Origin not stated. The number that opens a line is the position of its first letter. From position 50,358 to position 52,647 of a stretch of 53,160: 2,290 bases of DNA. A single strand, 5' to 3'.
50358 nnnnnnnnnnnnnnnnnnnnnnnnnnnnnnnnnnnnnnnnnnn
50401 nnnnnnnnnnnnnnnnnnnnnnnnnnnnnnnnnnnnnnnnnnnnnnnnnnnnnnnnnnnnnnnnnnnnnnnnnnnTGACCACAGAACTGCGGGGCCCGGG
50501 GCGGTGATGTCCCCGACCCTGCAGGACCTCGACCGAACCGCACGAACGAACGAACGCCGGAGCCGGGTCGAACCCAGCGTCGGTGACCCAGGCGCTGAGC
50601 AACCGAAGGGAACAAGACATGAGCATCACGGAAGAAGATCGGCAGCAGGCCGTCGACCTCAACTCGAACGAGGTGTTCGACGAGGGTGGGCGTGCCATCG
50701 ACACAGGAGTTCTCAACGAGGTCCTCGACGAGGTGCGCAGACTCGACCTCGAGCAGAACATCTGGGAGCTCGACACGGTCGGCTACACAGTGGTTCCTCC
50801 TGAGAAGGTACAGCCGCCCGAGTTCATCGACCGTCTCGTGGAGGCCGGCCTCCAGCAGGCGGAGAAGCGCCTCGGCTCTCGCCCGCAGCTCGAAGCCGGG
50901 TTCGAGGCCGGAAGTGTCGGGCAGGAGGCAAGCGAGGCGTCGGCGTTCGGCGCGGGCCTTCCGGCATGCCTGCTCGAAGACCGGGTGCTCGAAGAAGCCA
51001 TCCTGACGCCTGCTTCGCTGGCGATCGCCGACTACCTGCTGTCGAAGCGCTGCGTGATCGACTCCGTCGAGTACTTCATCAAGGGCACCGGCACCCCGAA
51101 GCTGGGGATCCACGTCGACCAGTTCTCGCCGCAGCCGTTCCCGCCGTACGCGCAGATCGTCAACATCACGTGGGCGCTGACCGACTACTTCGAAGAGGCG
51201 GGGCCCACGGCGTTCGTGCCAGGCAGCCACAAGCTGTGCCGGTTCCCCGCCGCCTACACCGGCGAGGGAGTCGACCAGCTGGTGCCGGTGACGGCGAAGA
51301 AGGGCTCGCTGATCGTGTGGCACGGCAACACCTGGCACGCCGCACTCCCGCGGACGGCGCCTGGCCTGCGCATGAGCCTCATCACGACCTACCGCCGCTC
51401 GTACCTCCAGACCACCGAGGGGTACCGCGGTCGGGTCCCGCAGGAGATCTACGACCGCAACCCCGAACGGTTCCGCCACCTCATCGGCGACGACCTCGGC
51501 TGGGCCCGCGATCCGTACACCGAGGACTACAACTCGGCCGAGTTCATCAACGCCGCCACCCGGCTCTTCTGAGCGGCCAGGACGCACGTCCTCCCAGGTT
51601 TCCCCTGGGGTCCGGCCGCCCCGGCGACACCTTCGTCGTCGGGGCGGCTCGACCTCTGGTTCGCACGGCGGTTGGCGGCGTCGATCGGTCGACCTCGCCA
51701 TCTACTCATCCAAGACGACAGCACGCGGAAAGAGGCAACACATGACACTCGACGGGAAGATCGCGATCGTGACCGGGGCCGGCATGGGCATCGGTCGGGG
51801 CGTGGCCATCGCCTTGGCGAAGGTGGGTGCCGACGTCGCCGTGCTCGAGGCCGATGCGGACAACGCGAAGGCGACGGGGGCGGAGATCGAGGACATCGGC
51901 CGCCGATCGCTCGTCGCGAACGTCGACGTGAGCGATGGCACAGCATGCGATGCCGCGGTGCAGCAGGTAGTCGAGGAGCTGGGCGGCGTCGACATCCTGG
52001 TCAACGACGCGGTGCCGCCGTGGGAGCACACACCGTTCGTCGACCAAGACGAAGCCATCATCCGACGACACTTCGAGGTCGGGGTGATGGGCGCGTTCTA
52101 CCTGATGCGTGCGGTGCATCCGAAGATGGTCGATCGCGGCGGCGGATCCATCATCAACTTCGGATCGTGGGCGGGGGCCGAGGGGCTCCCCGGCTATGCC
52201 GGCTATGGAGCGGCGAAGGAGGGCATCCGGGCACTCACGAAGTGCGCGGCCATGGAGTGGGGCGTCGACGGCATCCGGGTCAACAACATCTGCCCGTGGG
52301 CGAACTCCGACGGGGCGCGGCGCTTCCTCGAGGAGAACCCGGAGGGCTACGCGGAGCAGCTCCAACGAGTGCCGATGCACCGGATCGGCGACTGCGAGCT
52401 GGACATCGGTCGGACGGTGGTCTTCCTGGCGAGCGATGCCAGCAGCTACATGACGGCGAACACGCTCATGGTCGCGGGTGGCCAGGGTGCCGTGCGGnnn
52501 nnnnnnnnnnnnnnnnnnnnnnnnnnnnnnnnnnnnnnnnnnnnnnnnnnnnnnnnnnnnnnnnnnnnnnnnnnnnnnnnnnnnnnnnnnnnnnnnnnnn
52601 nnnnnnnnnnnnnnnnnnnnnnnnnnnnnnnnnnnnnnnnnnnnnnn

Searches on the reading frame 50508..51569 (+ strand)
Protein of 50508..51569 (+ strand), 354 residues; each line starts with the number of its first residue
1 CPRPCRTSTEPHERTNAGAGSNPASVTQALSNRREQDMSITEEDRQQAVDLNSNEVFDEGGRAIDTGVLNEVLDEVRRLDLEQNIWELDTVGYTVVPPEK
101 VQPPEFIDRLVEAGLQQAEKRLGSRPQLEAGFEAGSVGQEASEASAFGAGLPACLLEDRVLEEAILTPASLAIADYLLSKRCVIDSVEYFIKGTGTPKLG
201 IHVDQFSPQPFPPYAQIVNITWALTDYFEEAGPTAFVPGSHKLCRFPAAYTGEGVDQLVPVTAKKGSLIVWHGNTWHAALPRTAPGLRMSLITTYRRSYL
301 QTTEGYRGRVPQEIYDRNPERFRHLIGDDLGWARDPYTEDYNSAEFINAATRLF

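Call 23: search_protein_families(library=pfam, proteins=[window:50508-51569:+], max_evalue=0.001)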
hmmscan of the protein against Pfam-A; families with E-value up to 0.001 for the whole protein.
window:50508-51569:+ (354 aa): 1 family
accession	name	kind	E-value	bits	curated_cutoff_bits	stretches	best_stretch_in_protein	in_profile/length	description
PF05721.19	PhyH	-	2.4e-18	67.6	22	1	91-289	4-212/213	Phytanoyl-CoA dioxygenase (PhyH)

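Call 89: search_protein_families(library=ncbifam, proteins=[window:50508-51569:+], max_evalue=1e-10)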
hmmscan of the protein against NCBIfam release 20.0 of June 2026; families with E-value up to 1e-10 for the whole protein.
window:50508-51569:+ (354 aa): 0 families

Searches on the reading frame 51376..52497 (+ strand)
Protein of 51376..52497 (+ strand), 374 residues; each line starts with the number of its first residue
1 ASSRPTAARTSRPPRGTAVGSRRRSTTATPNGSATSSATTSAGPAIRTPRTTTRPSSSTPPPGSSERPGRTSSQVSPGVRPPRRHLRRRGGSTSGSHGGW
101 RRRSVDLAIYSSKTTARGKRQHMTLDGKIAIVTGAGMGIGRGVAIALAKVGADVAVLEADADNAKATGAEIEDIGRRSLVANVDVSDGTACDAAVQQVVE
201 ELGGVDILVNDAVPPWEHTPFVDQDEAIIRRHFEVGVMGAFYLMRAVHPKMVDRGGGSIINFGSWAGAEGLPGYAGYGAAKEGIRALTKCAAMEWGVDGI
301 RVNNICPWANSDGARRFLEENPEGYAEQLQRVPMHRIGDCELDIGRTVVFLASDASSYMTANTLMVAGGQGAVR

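Call 23: search_protein_families(library=pfam, proteins=[window:51376-52497:+], max_evalue=0.001)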
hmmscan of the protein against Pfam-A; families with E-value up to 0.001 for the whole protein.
window:51376-52497:+ (374 aa): 3 families
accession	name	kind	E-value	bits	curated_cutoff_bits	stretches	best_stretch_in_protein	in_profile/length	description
PF13561.12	adh_short_C2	-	2.6e-52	178.2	27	1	134-369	1-234/236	Enoyl-(Acyl carrier protein) reductase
PF00106.31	adh_short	-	9.9e-46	156.1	26.6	1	128-307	1-179/195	short chain dehydrogenase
PF08659.16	KR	-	7.5e-10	39.5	22.6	1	131-289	4-161/180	KR domain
